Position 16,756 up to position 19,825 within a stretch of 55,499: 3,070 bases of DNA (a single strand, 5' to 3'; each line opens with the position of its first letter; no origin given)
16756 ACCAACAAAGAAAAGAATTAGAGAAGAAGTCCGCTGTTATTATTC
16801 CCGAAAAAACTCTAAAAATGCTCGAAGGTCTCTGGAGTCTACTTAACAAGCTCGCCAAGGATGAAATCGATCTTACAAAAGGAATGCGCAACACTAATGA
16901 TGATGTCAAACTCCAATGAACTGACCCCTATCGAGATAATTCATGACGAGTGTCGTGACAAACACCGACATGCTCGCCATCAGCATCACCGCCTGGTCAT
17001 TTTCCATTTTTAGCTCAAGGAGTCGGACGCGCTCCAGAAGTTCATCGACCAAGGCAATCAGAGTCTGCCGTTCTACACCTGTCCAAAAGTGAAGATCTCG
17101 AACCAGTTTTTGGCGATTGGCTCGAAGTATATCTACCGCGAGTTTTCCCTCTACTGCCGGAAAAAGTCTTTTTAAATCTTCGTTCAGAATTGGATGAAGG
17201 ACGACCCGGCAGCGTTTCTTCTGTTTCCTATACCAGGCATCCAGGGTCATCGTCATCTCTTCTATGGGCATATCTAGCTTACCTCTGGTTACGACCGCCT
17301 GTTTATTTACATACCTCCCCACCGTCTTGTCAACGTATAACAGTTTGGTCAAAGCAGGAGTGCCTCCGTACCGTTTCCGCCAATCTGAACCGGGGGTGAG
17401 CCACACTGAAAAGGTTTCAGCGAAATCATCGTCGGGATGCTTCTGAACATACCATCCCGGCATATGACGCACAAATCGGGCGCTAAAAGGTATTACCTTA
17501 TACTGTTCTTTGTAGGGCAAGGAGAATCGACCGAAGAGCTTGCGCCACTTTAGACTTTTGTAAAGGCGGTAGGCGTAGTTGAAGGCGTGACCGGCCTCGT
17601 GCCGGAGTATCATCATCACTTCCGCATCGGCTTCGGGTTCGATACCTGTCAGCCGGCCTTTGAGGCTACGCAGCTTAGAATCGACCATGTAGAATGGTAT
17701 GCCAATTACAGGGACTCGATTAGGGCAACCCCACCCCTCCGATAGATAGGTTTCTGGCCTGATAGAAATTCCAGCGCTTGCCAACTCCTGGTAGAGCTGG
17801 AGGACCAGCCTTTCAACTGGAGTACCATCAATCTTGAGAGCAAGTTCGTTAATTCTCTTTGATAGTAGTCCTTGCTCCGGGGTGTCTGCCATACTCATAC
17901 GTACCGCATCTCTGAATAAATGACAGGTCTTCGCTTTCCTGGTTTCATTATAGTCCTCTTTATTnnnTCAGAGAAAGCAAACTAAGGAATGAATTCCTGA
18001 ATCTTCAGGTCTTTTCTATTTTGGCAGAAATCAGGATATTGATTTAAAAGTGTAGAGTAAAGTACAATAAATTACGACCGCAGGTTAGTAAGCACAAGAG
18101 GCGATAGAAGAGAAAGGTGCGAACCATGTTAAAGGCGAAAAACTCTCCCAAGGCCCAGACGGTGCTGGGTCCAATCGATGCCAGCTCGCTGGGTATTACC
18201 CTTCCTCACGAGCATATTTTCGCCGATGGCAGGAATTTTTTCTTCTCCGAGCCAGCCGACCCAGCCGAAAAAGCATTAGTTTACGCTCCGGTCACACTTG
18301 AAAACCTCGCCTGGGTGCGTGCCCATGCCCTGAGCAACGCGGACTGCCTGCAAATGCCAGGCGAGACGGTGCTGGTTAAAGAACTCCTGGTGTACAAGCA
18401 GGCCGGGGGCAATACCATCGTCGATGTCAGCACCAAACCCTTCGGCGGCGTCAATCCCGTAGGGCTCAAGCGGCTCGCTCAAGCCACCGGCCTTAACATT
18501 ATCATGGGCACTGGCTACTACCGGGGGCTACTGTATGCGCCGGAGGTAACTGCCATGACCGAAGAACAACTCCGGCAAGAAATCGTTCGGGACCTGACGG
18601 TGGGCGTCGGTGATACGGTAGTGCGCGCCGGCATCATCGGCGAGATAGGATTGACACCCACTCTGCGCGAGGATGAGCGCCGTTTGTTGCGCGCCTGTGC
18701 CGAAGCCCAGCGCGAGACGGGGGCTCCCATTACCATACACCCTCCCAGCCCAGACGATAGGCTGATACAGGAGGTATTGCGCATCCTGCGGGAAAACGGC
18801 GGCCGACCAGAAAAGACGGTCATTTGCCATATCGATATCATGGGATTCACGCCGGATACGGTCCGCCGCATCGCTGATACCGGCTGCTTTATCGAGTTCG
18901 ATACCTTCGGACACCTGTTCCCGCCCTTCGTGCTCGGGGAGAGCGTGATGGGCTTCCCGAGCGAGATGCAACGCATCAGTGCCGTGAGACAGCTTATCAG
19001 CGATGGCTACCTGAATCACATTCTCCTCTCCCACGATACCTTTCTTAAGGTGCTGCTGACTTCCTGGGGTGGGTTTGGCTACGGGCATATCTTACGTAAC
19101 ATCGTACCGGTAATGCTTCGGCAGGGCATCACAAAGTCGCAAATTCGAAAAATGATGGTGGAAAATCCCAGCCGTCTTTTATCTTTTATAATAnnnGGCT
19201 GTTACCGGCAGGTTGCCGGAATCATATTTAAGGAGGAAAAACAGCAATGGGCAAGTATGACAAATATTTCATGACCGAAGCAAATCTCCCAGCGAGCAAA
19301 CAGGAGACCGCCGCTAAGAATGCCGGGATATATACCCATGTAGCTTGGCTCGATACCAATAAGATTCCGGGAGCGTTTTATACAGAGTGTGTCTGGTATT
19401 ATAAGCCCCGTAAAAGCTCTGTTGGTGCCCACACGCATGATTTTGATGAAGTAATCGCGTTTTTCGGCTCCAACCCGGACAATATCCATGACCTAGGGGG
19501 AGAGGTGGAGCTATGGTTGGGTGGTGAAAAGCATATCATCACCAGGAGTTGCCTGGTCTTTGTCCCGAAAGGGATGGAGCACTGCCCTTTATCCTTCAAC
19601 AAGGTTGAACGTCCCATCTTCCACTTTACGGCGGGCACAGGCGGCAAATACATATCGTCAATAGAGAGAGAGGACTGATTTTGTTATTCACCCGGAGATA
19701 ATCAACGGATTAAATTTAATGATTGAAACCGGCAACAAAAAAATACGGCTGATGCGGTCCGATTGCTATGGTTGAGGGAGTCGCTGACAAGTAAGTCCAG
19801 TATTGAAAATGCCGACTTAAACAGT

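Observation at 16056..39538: Four paralogs of an uncharacterised small cupin, each wired to a hydrolase-type neighbour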

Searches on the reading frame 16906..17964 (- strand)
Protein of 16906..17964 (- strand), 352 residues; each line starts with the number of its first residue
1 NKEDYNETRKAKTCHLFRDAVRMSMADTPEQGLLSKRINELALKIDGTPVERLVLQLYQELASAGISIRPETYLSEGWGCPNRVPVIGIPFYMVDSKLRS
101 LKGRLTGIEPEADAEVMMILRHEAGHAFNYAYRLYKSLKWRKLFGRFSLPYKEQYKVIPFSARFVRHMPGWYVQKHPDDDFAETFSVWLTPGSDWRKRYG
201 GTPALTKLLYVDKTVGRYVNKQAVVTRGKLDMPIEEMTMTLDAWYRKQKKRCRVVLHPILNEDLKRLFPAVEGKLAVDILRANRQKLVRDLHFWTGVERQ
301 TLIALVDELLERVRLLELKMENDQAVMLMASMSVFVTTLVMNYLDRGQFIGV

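Call 11: search_protein_families(library=pfam, proteins=[window:16906-17964:-], max_evalue=0.001)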
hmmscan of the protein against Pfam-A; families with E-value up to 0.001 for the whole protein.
window:16906-17964:- (352 aa): 0 families

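Call 46: search_protein_families(library=ncbifam, proteins=[window:16906-17964:-], max_evalue=0.001)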
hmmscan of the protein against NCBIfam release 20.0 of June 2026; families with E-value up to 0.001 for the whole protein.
window:16906-17964:- (352 aa): 0 families

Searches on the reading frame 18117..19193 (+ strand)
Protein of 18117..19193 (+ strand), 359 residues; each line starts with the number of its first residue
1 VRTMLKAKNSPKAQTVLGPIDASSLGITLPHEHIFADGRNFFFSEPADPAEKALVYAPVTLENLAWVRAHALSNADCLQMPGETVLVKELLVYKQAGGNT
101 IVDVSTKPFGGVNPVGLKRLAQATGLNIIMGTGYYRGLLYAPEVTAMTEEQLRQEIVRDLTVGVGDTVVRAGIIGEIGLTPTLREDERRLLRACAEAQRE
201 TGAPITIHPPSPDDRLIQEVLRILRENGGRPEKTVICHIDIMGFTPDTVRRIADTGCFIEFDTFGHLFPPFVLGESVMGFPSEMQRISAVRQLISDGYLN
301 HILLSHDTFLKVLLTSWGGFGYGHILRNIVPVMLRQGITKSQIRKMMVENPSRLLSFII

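Call 11: search_protein_families(library=pfam, proteins=[window:18117-19193:+], max_evalue=0.001)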
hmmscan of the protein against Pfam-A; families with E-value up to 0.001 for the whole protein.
window:18117-19193:+ (359 aa): 2 families
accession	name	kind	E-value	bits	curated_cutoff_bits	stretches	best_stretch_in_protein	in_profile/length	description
PF02126.24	PTE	-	6.2e-62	210.1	22.4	1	20-355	1-297/298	Phosphotriesterase family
PF01026.27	TatD_DNase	-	0.00074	19.4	27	0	170-259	85-172/253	TatD related DNase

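Call 46: search_protein_families(library=ncbifam, proteins=[window:18117-19193:+], max_evalue=0.001)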
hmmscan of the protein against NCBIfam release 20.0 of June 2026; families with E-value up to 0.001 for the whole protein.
window:18117-19193:+ (359 aa): 3 families
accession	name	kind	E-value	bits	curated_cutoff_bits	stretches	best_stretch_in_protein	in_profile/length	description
NF007373.0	PRK09875.1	equivalog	2.7e-36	125.6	486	1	75-354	26-290/292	phosphotriesterase-related protein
NF041153.1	organophos_OPH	equivalog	1.3e-17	64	500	1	87-356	84-359/365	organophosphate hydrolase OPH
NF045706.1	PhFuoseLconase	equivalog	1.1e-13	51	630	1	86-357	48-326/332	phospho-furanose lactonase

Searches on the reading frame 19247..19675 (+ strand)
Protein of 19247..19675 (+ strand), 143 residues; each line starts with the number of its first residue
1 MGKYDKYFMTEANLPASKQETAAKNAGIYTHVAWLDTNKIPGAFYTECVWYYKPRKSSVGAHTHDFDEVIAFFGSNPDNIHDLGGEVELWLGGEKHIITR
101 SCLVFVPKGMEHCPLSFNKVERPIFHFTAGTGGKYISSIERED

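Call 8: search_protein_families(library=pfam, proteins=[window:19247-19675:+], max_evalue=10)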
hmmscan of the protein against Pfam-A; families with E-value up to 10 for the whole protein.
window:19247-19675:+ (143 aa): 3 families
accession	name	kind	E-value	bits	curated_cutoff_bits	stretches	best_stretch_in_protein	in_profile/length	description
PF07883.17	Cupin_2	-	8.7e-05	22.6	27.2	1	83-113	25-55/70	Cupin domain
PF01687.23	Flavokinase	-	0.12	13.1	19.6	1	12-69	26-83/124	Riboflavin kinase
PF02311.25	AraC_binding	-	0.26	11.5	21.1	1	84-112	31-59/135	AraC-like ligand binding domain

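Call 9: search_protein_families(library=ncbifam, proteins=[window:19247-19675:+], max_evalue=10)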
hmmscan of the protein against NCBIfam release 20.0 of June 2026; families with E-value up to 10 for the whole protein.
window:19247-19675:+ (143 aa): 2 families
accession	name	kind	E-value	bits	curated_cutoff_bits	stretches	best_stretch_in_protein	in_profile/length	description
NF033866.1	blaCDD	exception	0.046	12.8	600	1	16-62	119-165/310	CDD family class D beta-lactamase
NF040806.1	blaOXA-198_like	exception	0.13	11.6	515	1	18-65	82-129/258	OXA-198 family carbapenem-hydrolyzing class D beta-lactamase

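Call 27: find_related_loci(query=A3, collection=genome_contigs, flank=6000)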
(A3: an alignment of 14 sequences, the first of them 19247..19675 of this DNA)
Query A3 (143 aa) in genome_contigs; peptide patterns used: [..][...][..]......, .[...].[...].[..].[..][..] (x = any residue, [..] = any of these).
495 stretches matched a pattern; 271 encode a relative of the query (tblastn E <= 1e-3); the best 80 are kept; 80 distinct loci.
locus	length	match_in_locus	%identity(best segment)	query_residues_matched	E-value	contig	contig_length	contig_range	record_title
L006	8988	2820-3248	95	1-143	4e-93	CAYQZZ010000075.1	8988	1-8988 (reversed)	MAG TPA_asm: uncultured Dehalococcoidaceae bacterium isolate binchicken_co103_286 genome assembly, contig: NODE_9199_len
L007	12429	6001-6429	85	1-143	6e-84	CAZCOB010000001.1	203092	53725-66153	MAG TPA_asm: uncultured Dehalococcoidaceae bacterium isolate binchicken_co100_344 genome assembly, contig: NODE_30_lengt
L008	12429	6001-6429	81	1-143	9e-81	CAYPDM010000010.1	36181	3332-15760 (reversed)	MAG TPA_asm: uncultured Dehalococcoidaceae bacterium isolate binchicken_co89_632 genome assembly, contig: NODE_1618_leng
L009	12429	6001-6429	80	1-143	6e-80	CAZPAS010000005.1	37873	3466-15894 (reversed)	MAG TPA_asm: uncultured Dehalococcoidaceae bacterium isolate SRP214966_co2_178 genome assembly, contig: NODE_1178_length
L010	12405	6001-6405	59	3-136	2e-52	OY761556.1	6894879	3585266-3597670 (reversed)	MAG: Acidobacteriota bacterium isolate 5ca539cc-3996-4499-a76f-7ad0c810d377 genome assembly, chromosome: 1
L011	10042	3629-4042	62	3-135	2e-52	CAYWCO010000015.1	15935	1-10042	MAG TPA_asm: uncultured Dehalococcoidales bacterium isolate binchicken_co332_5 genome assembly, contig: NODE_736_length_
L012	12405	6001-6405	59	3-136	5e-52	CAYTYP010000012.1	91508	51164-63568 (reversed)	MAG TPA_asm: uncultured Acidobacteriota bacterium isolate SRP192927_co7_584 genome assembly, contig: NODE_277_length_915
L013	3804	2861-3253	60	6-135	4e-51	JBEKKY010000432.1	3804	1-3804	MAG: Acidobacteriota bacterium isolate SPRUCE 358 SPRUCE_358_432, whole genome shotgun sequence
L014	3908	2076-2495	56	1-135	2e-49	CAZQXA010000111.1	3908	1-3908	MAG TPA_asm: uncultured Dehalococcoidales bacterium isolate binchicken_co384_215 genome assembly, contig: NODE_17347_len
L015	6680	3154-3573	56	1-135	6e-49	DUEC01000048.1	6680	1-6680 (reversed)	MAG TPA_asm: Dehalococcoidia bacterium isolate A328 Contig48, whole genome shotgun sequence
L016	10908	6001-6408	57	3-135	7e-49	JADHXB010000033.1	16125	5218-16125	MAG: Dehalococcoidia bacterium isolate BS750m-G42 BS-750m-C5904, whole genome shotgun sequence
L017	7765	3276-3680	56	3-136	8e-49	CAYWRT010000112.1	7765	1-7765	MAG TPA_asm: uncultured Dehalococcoidaceae bacterium isolate SRP214966_co4_508 genome assembly, contig: NODE_11830_lengt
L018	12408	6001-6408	58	3-135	7e-49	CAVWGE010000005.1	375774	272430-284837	MAG: uncultured Chloroflexia bacterium isolate MFD04408.bin.1.9 genome assembly, contig: contig_24942, whole genome shot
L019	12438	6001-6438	56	2-142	2e-48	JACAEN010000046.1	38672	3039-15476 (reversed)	MAG: Chloroflexota bacterium isolate L.E.CH.35 k119_1308163, whole genome shotgun sequence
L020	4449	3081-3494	57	3-135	2e-48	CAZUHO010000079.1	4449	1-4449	MAG TPA_asm: uncultured Dehalococcoidales bacterium isolate binchicken_co100_12 genome assembly, contig: NODE_31432_leng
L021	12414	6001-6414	57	3-135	3e-48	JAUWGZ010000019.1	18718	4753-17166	MAG: Dehalococcoidia bacterium isolate CSMAG_2255 CSMAG_2255_k141_1399478_length_18718_cov_10.6228, whole genome shotgun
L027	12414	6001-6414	57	3-135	1e-46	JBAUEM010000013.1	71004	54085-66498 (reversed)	MAG: Dehalococcoidia bacterium isolate MFD13097_ilm_asm_bin13 k127_190947, whole genome shotgun sequence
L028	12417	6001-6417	55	2-135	2e-46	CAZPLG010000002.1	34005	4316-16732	MAG TPA_asm: uncultured Dehalococcoidales bacterium isolate SRP214966_co4_361 genome assembly, contig: NODE_850_length_3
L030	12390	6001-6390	50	3-136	4e-46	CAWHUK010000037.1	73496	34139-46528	MAG: uncultured Acidobacteriota bacterium isolate MFD03044.bin.2.69 genome assembly, contig: contig_63105, whole genome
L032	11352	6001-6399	50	3-135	5e-46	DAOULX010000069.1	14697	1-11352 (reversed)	MAG TPA_asm: Dehalococcoidales bacterium isolate W31_63 k127_929894, whole genome shotgun sequence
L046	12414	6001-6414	51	3-135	2e-44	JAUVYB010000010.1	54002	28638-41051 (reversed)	MAG: Deltaproteobacteria bacterium isolate CSMAG_1231 CSMAG_1231_k141_615446_length_54002_cov_15.9877, whole genome shot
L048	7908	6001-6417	52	2-135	8e-44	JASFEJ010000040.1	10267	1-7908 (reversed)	MAG: Dehalococcoidia bacterium isolate D0606M12metaG_Bin_210 D0606M12metaG_FD_scaffold_1784_c1, whole genome shotgun seq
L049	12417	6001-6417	53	2-135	2e-43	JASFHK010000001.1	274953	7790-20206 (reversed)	MAG: Dehalococcoidia bacterium isolate D0608M20metaG_Bin_442 D0608M20metaG_FD_scaffold_3_c1, whole genome shotgun sequen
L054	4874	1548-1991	49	3-140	1e-42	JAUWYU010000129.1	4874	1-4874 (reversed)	MAG: Dehalococcoidia bacterium isolate CSMAG_2718 CSMAG_2718_k141_225724_length_4874_cov_11.0598, whole genome shotgun s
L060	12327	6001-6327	60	30-135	1e-41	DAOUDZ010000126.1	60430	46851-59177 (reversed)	MAG TPA_asm: Dehalococcoidales bacterium isolate N2_89 k133_1970177, whole genome shotgun sequence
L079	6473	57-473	43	3-138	7e-39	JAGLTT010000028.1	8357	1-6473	MAG: Dehalococcoidales bacterium isolate RS_11_13 ZL20.bin.13.fa_28, whole genome shotgun sequence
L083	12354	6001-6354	48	30-135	1e-37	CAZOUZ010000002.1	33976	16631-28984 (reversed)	MAG TPA_asm: uncultured Dehalococcoidales bacterium isolate binchicken_co228_542 genome assembly, contig: NODE_1537_leng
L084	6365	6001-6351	52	21-129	9e-38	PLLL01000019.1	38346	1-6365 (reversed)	MAG: Dehalococcoidia bacterium isolate fen_1078 73.20120800_E3X.37_contig_6228, whole genome shotgun sequence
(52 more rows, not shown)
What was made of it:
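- Hosts are mainly Dehalococcoidales MAGs (call 27). A few hosts (Acidobacteriota, Chloroflexia) may respire O2 (call 27).
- Tried and rejected: I repeated it with a c2/c4-centred alignment (call 27), which biases the resulting loci toward the c2 type.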

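Call 33: search_protein_families(library=pfam, proteins=[L049:6433-7212:+, L083:5836-6825:-, L018:10491-11174:+, L028:4190-5902:+, L032:6852-9431:+, L028:3134-4171:+, L079:645-1481:+, L009:4835-5956:+, L054:339-845:+, L060:7942-8625:+], max_evalue=0.001)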
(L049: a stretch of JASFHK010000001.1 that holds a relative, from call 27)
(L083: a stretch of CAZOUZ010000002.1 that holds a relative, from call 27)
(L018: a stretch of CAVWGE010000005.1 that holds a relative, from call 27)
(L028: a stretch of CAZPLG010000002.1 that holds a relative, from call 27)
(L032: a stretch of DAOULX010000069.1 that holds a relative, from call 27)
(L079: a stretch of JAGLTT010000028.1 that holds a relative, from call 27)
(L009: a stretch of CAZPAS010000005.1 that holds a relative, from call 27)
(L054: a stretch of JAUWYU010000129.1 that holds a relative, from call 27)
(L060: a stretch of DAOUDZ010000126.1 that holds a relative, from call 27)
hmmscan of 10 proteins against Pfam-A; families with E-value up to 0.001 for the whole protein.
L049:6433-7212:+ (260 aa): 4 families
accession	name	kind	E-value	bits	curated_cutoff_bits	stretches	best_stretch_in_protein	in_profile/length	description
PF13561.12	adh_short_C2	-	1.8e-57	195.1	27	1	17-257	5-235/236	Enoyl-(Acyl carrier protein) reductase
PF00106.31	adh_short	-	1.1e-49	169.1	26.6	1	9-198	1-191/195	short chain dehydrogenase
PF08659.16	KR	-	2.4e-12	47.6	22.6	1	12-161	4-154/180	KR domain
PF23441.1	SDR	-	0.00013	21.9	27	1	114-258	120-256/258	SDR-like rossmann domain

L083:5836-6825:- (330 aa): 0 families

L018:10491-11174:+ (228 aa): 4 families
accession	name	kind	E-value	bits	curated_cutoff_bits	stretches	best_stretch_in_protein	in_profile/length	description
PF00005.33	ABC_tran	-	2.5e-34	119.2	25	1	27-173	1-136/137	ABC transporter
PF02463.25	SMC_N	-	1.5e-06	28.2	40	0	128-215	125-209/220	RecF/RecN/SMC N terminal domain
PF13304.12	AAA_21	-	4.5e-05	24.1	27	0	145-203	237-298/304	AAA domain, putative AbiEii toxin, Type IV TA system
PF13555.12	AAA_29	-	0.00038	20.6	27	1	34-54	19-39/61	P-loop containing region of AAA domain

L028:4190-5902:+ (571 aa): 1 family
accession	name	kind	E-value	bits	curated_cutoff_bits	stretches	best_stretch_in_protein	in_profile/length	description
PF00391.29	PEP-utilizers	-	5.3e-22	77.6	23.1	1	494-564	2-72/72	PEP-utilising enzyme, mobile domain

L032:6852-9431:+ (860 aa): 5 families
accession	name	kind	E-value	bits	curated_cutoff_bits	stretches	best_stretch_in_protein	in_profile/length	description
PF13476.12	AAA_23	-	1.4e-17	65.5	27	1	5-240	1-196/201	AAA domain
PF13558.12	SbcC_Walker_B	-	1.8e-06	28.5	27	1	726-818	2-87/90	SbcC/RAD50-like, Walker B motif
PF02463.25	SMC_N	-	3.7e-06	27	40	1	5-71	4-73/220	RecF/RecN/SMC N terminal domain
PF13555.12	AAA_29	-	0.00014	21.9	27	1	6-54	4-50/61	P-loop containing region of AAA domain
PF04423.19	Rad50_zn_hook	-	0.00026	21.2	24.3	1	417-457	5-44/52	Rad50 zinc hook motif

L028:3134-4171:+ (346 aa): 1 family
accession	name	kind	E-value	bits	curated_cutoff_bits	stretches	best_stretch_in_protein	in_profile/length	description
PF01326.24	PPDK_N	-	2.9e-82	277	27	1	19-330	2-318/328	Pyruvate phosphate dikinase, AMP/ATP-binding domain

L079:645-1481:+ (279 aa): 10 families
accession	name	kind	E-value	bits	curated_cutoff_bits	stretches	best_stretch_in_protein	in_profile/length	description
PF00448.28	SRP54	-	2.8e-75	252.7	22.7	1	78-277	1-194/196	SRP54-type protein, GTPase domain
PF02881.24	SRP54_N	-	1.3e-13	51.4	22.4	1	5-59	14-74/75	SRP54-type protein, helical bundle domain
PF13604.12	AAA_30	-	1e-06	29.1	27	1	80-175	20-103/191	AAA domain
PF06414.18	Zeta_toxin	-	2.5e-06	27.5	22.3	1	77-184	15-119/199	Zeta toxin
PF00005.33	ABC_tran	-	1.7e-05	25.9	25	1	74-171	7-94/137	ABC transporter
PF13401.12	AAA_22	-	3.6e-05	24.5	27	1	80-202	7-120/130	AAA domain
PF02492.25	cobW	-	0.00013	22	20.7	1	80-226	2-145/180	CobW/HypB/UreG, nucleotide-binding domain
PF13458.12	Peripla_BP_6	-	0.00032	20.9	31.7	1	25-168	55-198/343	Periplasmic binding protein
PF25199.1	nSTAND_NTPase5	-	0.00033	20.9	34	1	76-128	39-93/145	Novel STAND NTPase 5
PF09848.15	SLFN-g3_helicase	-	0.00075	19.3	24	1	79-185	2-104/354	Schlafen group 3, DNA/RNA helicase domain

L009:4835-5956:+ (374 aa): 2 families
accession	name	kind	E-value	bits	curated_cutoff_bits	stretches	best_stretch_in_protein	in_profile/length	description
PF07690.21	MFS_1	-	4.6e-55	187.4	33.4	2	6-240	12-249/347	Major Facilitator Superfamily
PF00083.30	Sugar_tr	-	2.2e-10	40.4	22.3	1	25-165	46-191/452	Sugar (and other) transporter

L054:339-845:+ (169 aa): 0 families

L060:7942-8625:+ (228 aa): 0 families

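Call 34: search_protein_families(library=pfam, proteins=[L019:7380-9497:+, L008:6483-7703:+, L014:2520-2894:-, L017:6802-7350:-, L030:6507-7811:-, L046:1253-1990:+, L048:3090-3947:+, L084:1944-3461:+, L027:1727-3322:+, L021:4182-5198:+], max_evalue=0.001)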
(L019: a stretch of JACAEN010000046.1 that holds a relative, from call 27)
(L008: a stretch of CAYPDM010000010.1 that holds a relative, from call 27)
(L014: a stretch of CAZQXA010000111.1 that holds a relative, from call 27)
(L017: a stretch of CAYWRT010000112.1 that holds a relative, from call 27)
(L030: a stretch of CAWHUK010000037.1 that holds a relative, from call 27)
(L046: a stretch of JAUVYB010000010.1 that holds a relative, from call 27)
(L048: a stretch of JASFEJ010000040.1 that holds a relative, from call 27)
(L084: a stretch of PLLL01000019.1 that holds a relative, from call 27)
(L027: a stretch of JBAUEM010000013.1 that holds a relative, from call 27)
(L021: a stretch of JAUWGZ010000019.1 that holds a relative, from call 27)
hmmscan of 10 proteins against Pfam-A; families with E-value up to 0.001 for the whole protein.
L019:7380-9497:+ (706 aa): 3 families
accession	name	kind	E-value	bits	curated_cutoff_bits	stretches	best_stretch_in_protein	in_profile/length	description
PF00384.28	Molybdopterin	-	6.8e-46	157.3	24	1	64-481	1-352/353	Molybdopterin oxidoreductase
PF01568.27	Molydop_binding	-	6.8e-22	78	26.8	1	575-677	2-96/110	Molydopterin dinucleotide binding domain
PF04879.21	Molybdop_Fe4S4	-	5.1e-17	62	22.7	1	8-61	2-55/55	Molybdopterin oxidoreductase Fe4S4 domain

L008:6483-7703:+ (407 aa): 5 families
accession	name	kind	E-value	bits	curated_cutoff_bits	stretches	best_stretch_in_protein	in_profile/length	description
PF07690.21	MFS_1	-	2.2e-46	158.8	33.4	2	27-257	3-235/347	Major Facilitator Superfamily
PF12832.13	MFS_1_like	-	9.3e-14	51.7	25.2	1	34-382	13-372/373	MFS_1 like family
PF05977.19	MFS_3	-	4.5e-11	42.3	27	1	53-395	42-390/524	Transmembrane secretion effector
PF01306.25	LacY_symp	-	3e-05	23.4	24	1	36-177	23-166/413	LacY proton/sugar symporter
PF13347.12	MFS_2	-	0.00029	19.9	27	0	42-340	19-342/427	MFS/sugar transport protein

L014:2520-2894:- (125 aa): 1 family
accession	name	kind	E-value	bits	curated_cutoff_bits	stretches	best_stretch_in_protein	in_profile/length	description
PF04304.18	DUF454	-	6.2e-40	136.3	35.1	1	7-119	1-113/115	Protein of unknown function (DUF454)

L017:6802-7350:- (183 aa): 1 family
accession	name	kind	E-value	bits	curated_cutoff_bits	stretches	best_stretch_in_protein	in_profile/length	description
PF01966.28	HD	-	3.1e-12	47.3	22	1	21-98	3-100/116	HD domain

L030:6507-7811:- (435 aa): 1 family
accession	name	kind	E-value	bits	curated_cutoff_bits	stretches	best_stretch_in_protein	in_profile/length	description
PF12698.13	ABC2_membrane_3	-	2.3e-35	122.7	31.6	1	37-409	1-346/347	ABC-2 family transporter protein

L046:1253-1990:+ (246 aa): 1 family
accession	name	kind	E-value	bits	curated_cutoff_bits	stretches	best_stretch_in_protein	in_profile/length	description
PF02596.20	DUF169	-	2.2e-33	116.3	27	1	13-213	5-208/209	Uncharacterised ArCR, COG2043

L048:3090-3947:+ (286 aa): 2 families
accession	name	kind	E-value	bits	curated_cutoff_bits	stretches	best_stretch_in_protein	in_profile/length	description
PF00809.28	Pterin_bind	-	4.7e-29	102.2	25.5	1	25-248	1-244/244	Pterin binding enzyme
PF03599.22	CdhD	-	2e-07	30.6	24.8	1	67-191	75-185/387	CO dehydrogenase/acetyl-CoA synthase delta subunit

L084:1944-3461:+ (506 aa): 8 families
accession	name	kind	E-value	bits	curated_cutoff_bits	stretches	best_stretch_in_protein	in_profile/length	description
PF01078.27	Mg_chelatase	-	1e-92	309.6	20.3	1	192-398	1-206/207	Magnesium chelatase, subunit ChlI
PF13541.12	ChlI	-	5.7e-45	152.6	27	1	20-140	1-120/121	Subunit ChlI of Mg-chelatase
PF13335.12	Mg_chelatase_C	-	8.1e-32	110.1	26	1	405-501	1-94/94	Magnesium chelatase, subunit ChlI C-terminal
PF07728.20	AAA_5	-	7.1e-09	36.2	22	1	215-352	1-125/139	AAA domain (dynein-related subfamily)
PF05362.19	Lon_C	-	0.00021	21.4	21.1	1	13-145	38-176/205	Lon protease (S16) C-terminal proteolytic domain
PF05496.18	RuvB_N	-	0.00022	21.5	27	0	193-231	6-51/159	Holliday junction DNA helicase RuvB P-loop domain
PF00493.29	MCM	-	0.00035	20.2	23.3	0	290-356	113-179/224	MCM P-loop domain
PF00158.32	Sigma54_activat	-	0.00071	19.7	20.2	0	286-327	81-122/168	Sigma-54 interaction domain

L027:1727-3322:+ (532 aa): 3 families
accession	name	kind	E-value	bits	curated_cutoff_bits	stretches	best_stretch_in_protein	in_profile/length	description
PF03853.21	YjeF_N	-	1.4e-49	168.8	24.9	1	34-199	3-169/169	YjeF-related protein N-terminus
PF01256.23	Carb_kinase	-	1.8e-48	165.6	27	1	255-508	2-241/242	NAD(P)H-hydrate dehydratase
PF08543.17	Phos_pyr_kin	-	6.6e-05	22.8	27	1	380-478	118-224/246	Phosphomethylpyrimidine kinase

L021:4182-5198:+ (339 aa): 2 families
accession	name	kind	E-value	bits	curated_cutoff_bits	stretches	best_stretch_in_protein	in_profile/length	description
PF08240.17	ADH_N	-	1.8e-30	105.7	23.5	1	28-139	1-104/104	Alcohol dehydrogenase GroES-like domain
PF00107.32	ADH_zinc_N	-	9.7e-05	22.8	31.8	1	181-301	4-128/129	Zinc-binding dehydrogenase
